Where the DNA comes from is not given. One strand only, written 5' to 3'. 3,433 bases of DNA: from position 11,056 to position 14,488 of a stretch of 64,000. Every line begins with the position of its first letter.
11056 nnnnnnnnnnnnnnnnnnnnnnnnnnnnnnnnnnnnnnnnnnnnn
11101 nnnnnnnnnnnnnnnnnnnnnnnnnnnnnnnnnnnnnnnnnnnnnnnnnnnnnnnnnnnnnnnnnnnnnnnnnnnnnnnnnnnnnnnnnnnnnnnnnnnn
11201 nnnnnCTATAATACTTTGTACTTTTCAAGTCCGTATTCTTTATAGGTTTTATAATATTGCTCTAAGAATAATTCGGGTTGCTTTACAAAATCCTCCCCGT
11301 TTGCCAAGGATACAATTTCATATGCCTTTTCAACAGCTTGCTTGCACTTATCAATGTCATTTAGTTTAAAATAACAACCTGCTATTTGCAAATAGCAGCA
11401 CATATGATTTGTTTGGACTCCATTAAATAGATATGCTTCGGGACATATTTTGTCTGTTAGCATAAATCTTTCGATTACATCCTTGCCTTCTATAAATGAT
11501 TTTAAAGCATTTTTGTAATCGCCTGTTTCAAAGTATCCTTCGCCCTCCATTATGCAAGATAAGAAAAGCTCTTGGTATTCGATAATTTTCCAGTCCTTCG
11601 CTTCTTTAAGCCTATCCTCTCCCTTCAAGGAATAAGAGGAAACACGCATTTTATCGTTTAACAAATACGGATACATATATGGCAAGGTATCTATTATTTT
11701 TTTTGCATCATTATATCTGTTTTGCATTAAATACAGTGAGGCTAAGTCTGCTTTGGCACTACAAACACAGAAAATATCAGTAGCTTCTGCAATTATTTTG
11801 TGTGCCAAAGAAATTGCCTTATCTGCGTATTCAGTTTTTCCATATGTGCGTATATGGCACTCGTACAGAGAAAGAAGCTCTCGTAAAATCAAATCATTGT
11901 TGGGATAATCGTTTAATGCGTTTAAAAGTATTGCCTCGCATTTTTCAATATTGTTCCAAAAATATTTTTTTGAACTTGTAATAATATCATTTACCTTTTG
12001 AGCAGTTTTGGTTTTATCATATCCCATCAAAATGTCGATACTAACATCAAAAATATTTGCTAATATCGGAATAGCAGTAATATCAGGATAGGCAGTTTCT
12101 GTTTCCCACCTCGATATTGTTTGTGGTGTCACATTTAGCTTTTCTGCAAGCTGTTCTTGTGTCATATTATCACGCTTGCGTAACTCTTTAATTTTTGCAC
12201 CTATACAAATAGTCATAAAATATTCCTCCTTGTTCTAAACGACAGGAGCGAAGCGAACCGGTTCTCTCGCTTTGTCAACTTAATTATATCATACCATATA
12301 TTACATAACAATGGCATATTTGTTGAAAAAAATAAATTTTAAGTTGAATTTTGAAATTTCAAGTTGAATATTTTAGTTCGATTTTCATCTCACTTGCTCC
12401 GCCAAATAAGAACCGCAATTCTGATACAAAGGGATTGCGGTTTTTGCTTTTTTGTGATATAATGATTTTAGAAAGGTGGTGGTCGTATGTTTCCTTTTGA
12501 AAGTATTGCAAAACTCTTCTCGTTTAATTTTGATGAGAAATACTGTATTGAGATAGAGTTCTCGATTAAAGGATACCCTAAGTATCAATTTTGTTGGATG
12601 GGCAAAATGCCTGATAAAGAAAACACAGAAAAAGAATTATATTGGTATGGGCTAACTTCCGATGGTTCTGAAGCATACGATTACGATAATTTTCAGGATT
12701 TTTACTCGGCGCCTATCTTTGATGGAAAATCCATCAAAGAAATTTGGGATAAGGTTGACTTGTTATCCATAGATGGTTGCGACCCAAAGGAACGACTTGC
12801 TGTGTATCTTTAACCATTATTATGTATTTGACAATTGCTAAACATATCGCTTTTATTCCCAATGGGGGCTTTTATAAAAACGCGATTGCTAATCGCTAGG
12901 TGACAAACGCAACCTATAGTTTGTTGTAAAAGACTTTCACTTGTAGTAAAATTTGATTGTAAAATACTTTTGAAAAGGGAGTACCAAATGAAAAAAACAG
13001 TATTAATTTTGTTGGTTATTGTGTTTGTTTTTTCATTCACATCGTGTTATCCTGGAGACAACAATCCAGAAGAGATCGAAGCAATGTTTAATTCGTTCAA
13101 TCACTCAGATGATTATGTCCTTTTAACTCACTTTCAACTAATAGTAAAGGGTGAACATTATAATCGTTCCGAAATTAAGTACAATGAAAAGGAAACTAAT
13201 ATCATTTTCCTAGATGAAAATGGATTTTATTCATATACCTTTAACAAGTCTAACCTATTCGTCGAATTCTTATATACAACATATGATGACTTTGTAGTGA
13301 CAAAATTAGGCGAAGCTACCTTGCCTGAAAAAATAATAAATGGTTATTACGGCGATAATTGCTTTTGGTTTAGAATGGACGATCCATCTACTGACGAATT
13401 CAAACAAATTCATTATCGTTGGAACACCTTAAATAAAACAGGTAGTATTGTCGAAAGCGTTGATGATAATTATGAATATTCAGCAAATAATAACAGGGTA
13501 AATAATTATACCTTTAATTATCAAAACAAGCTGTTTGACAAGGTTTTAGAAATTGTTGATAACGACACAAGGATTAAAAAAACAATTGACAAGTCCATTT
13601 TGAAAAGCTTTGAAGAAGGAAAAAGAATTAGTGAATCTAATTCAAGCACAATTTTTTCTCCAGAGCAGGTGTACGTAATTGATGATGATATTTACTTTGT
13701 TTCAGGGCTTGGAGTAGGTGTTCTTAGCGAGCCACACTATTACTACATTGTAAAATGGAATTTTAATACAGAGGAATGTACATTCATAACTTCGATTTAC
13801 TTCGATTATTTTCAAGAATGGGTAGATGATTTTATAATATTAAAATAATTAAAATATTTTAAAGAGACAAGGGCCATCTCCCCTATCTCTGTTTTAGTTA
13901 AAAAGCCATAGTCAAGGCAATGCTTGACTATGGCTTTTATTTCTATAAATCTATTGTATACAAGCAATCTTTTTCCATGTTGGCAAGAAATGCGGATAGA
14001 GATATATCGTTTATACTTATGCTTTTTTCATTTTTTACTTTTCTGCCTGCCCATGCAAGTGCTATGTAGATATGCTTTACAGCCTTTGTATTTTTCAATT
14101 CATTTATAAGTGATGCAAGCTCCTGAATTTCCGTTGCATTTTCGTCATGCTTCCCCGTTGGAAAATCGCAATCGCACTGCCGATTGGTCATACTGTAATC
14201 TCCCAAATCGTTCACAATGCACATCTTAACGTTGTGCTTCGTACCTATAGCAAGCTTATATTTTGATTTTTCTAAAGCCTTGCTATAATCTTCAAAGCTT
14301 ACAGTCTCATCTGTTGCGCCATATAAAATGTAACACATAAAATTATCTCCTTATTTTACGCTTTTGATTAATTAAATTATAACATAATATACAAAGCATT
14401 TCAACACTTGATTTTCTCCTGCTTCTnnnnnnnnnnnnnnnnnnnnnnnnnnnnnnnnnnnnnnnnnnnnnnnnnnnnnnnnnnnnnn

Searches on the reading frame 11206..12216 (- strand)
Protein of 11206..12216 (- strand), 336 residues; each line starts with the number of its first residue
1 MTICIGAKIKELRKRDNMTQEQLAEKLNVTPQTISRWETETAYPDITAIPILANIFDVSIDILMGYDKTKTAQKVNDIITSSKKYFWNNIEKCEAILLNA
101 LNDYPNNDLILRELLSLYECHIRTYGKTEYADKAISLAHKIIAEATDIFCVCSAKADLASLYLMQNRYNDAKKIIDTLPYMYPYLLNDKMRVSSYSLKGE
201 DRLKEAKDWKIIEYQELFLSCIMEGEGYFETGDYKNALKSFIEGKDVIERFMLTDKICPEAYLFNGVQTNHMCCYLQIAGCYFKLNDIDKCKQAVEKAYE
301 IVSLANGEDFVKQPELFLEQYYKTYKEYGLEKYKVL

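Call 3: search_protein_families(library=pfam, proteins=[window:11206-12216:-], max_evalue=1)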
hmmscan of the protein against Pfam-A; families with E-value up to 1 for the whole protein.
window:11206-12216:- (336 aa): 32 families (the best 25 are shown)
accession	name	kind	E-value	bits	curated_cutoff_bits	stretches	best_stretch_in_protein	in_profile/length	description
PF01381.28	HTH_3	-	2.5e-15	56.7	23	1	9-63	1-55/55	Helix-turn-helix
PF12844.13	HTH_19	-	9.4e-09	35.5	30.2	1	6-63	1-58/64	Helix-turn-helix domain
PF13560.12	HTH_31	-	1.3e-08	35.4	27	1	6-59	3-57/64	Helix-turn-helix domain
PF14559.12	TPR_19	-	1.2e-07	32.4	25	1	133-180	9-53/68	Tetratricopeptide repeat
PF13443.12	HTH_26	-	2.7e-06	28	22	1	8-66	1-60/63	Cro/C1-type HTH DNA-binding domain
PF07719.23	TPR_2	-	1.2e-05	25.5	27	1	275-301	4-30/34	Tetratricopeptide repeat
PF13424.12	TPR_12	-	5.6e-05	23.7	30.1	0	275-309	6-40/77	Tetratricopeptide repeat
PF08279.18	HTH_11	-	0.00029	21.1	25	1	9-36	6-34/55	HTH domain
PF13174.12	TPR_6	-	0.00031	21.6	26.3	0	275-294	3-22/33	Tetratricopeptide repeat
PF13181.12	TPR_8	-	0.00075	19.9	25.7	1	275-301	4-30/34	Tetratricopeptide repeat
PF13428.12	TPR_14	-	0.0011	19.9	23.5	0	89-115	16-42/44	Tetratricopeptide repeat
PF13412.12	HTH_24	-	0.0015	18.5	21.9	1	10-36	10-36/48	Winged helix-turn-helix DNA-binding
PF01047.28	MarR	-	0.0018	18.6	24.6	1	11-37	11-37/59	MarR family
PF13518.12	HTH_28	-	0.0044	17.5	25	1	15-37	10-32/52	Helix-turn-helix domain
PF13384.12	HTH_23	-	0.0057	16.9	24.6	1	13-37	14-37/50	Homeodomain-like domain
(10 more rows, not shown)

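Call 4: search_protein_families(library=padloc, proteins=[window:11206-12216:-], max_evalue=1)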
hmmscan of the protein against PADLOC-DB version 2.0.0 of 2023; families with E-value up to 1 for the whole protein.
window:11206-12216:- (336 aa): 20 families
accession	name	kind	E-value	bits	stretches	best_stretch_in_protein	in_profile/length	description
PDLC03945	RmrA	-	2.8e-11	41.2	1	5-99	3-99/394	-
PDLC03954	RmrA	-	4e-11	40.5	1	6-73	12-79/380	-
PDLC02926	HTH_VI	-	9.2e-11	39.9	1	5-74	2-75/92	-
PDLC03951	RmrA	-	2.7e-09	34.5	1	7-68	11-70/400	-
PDLC04142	capH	-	9.8e-08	31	1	5-70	7-72/103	capH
PDLC04775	PDC-M69A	-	6.6e-07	27.8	1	4-77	7-80/113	-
PDLC03949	RmrA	-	9.9e-07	25.9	1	9-69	7-67/363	-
PDLC03944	RmrA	-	1.9e-06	25.2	1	6-73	8-75/384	-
PDLC03956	RmrA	-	3.5e-06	24.3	1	6-64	10-69/399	-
PDLC03952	RmrA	-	3.6e-06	24.1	1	5-65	23-83/395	-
PDLC03947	RmrA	-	5.4e-06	23.5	1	4-71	11-78/383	-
PDLC03946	RmrA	-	6.1e-06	23.2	1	9-70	7-68/357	-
PDLC03948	RmrA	-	4.2e-05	20.6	1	7-60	11-64/397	-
PDLC03943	RmrA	-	0.00028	18.1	1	6-69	4-67/370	-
PDLC04133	mad1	-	0.00049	18.3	1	14-40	2-28/60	mads_1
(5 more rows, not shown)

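Call 5: search_protein_families(library=ncbifam, proteins=[window:11206-12216:-], max_evalue=1)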
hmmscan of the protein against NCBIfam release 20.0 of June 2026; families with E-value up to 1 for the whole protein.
window:11206-12216:- (336 aa): 24 families
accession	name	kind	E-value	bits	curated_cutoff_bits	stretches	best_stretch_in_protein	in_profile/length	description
NF041951.1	phage_RstR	subfamily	7.6e-15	55.1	80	1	5-75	3-73/108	RstR family transcriptional repressor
NF052239.1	antitox_spr1629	equivalog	2.5e-10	40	335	1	5-101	3-101/377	spr1629 family repressor/antitoxin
TIGR03830.1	CxxCG_CxxCG_HTH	subfamily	3.9e-07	29.9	61.8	1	4-47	65-108/127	type II TA system antitoxin MqsA family protein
NF047948.1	male_kill_WMK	equivalog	5.4e-07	29.3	300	1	5-84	163-244/300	WO male-killing family protein Wmk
NF007257.0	PRK09706.1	subfamily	9.1e-07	28.8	101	1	4-76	5-77/135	transcriptional repressor DicA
TIGR00270.2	TIGR00270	equivalog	2.6e-06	27.4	110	1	7-60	78-131/159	multiprotein bridging factor aMBF1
NF041575.1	antitoxPezA_Strep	equivalog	1.3e-05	25.2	290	1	5-70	2-67/158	type II toxin-antitoxin system antitoxin PezA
TIGR03070.1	couple_hipB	subfamily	2.2e-05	24.3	71.65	1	5-38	3-36/58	type II toxin-antitoxin system Y4mF family antitoxin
NF003162.0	PRK04140.1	equivalog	8.8e-05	21.7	263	1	6-74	128-198/317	transcriptional regulator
NF007271.0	PRK09726.1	equivalog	0.00021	21.2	79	1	8-70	16-74/88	type II toxin-antitoxin system antitoxin HipB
NF007408.0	PRK09943.1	equivalog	0.00026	20.6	211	1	3-71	6-74/185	HTH-type transcriptional regulator PuuR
NF040522.1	VC1465_fam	subfamily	0.00038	20.5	70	1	9-40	1-32/111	VC1465 family Xer recombination activation factor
NF058600.1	TransRegSco1979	equivalog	0.0009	18.4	350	1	3-51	7-55/280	Sco1979 family transcriptional regulator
TIGR02937.1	sigma70-ECF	superfamily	0.0013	18.3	42.9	1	11-40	127-156/165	sigma-70 family RNA polymerase sigma factor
NF047542.1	telomere_Tap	equivalog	0.0025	16.6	600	1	10-45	23-58/695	telomere-associated protein Tap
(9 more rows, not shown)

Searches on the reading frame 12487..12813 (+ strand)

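Call 3: search_protein_families(library=pfam, proteins=[window:12487-12813:+], max_evalue=1)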
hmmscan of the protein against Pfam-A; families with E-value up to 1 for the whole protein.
window:12487-12813:+ (108 aa): 0 families

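Call 4: search_protein_families(library=padloc, proteins=[window:12487-12813:+], max_evalue=1)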
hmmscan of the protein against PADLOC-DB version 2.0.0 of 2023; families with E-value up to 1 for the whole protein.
window:12487-12813:+ (108 aa): 0 families

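Call 5: search_protein_families(library=ncbifam, proteins=[window:12487-12813:+], max_evalue=1)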
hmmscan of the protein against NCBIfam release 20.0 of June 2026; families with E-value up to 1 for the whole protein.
window:12487-12813:+ (108 aa): 0 families

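Call 8: search_protein_families(library=phrogs, proteins=[window:12487-12813:+], max_evalue=1)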
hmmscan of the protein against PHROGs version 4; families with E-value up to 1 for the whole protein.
window:12487-12813:+ (108 aa): 3 families
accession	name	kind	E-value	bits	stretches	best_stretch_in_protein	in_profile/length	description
phrog_3711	-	unknown function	0.00025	22.1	1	19-93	12-75/77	-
phrog_27650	-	unknown function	0.013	16.9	1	65-90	40-65/70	-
phrog_30526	-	unknown function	0.3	12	1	73-95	34-56/59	-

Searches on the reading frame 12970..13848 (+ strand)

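Call 3: search_protein_families(library=pfam, proteins=[window:12970-13848:+], max_evalue=1)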
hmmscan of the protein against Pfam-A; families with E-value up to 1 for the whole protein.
window:12970-13848:+ (292 aa): 3 families
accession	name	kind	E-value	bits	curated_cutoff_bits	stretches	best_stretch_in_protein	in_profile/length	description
PF18676.6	MBG_2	-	0.07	14.2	25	1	153-187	39-69/72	MBG domain (YGX type)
PF16339.10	DUF4969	-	0.081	13.7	31.4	1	7-53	1-50/79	Domain of unknown function (DUF4969)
PF12830.13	Nipped-B_C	-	0.081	13.4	26.4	1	146-226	70-147/186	Sister chromatid cohesion C-terminus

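Call 4: search_protein_families(library=padloc, proteins=[window:12970-13848:+], max_evalue=1)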
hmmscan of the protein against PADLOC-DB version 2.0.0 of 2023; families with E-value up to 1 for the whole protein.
window:12970-13848:+ (292 aa): 1 family
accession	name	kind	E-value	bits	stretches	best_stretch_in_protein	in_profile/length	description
PDLC03215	MTase_II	-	0.041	10.8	1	197-248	14-64/331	Type II methyltransferase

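Call 5: search_protein_families(library=ncbifam, proteins=[window:12970-13848:+], max_evalue=1)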
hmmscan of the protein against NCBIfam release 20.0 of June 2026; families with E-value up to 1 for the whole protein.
window:12970-13848:+ (292 aa): 2 families
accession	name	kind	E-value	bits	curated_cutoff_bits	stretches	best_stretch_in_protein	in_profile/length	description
NF040782.1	PG_glutam_Chrys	equivalog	0.022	14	250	1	7-35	1-29/321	protein-glutamine glutaminase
NF050142.1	PG1828_fam_lipo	equivalog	0.029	15.1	50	1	7-28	1-21/59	PG1828 family lipoprotein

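Call 8: search_protein_families(library=phrogs, proteins=[window:12970-13848:+], max_evalue=1)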
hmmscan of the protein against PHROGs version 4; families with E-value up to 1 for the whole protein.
window:12970-13848:+ (292 aa): 6 families
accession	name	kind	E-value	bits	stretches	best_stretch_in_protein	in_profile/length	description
phrog_34862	-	unknown function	0.027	15.5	1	1-55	12-64/104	-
phrog_902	-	unknown function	0.04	15.3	1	5-39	3-37/118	-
phrog_19625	-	unknown function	0.13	13.2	1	178-202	17-40/46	-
phrog_542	-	unknown function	0.19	13.4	1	7-31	1-26/97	-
phrog_28661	-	unknown function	0.29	12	1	199-224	64-89/167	-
phrog_3999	-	unknown function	0.3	12.3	1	157-224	20-93/107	-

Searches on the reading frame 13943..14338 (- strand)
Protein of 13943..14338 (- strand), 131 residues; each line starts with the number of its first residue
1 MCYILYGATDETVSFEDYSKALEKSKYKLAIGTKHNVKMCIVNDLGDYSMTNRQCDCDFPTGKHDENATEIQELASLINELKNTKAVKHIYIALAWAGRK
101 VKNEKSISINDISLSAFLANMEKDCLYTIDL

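Call 3: search_protein_families(library=pfam, proteins=[window:13943-14338:-], max_evalue=1)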
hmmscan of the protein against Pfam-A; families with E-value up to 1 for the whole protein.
window:13943-14338:- (131 aa): 1 family
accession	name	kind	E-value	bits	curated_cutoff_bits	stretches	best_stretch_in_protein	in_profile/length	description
PF24941.1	DUF7757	-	0.055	13.7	27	1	41-70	82-111/153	Domain of unknown function (DUF7757)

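Call 4: search_protein_families(library=padloc, proteins=[window:13943-14338:-], max_evalue=1)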
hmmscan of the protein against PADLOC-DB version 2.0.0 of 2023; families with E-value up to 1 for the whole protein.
window:13943-14338:- (131 aa): 0 families

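Call 5: search_protein_families(library=ncbifam, proteins=[window:13943-14338:-], max_evalue=1)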
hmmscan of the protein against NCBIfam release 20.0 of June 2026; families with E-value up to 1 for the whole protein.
window:13943-14338:- (131 aa): 0 families

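Call 8: search_protein_families(library=phrogs, proteins=[window:13943-14338:-], max_evalue=1)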
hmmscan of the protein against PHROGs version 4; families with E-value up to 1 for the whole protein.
window:13943-14338:- (131 aa): 0 families
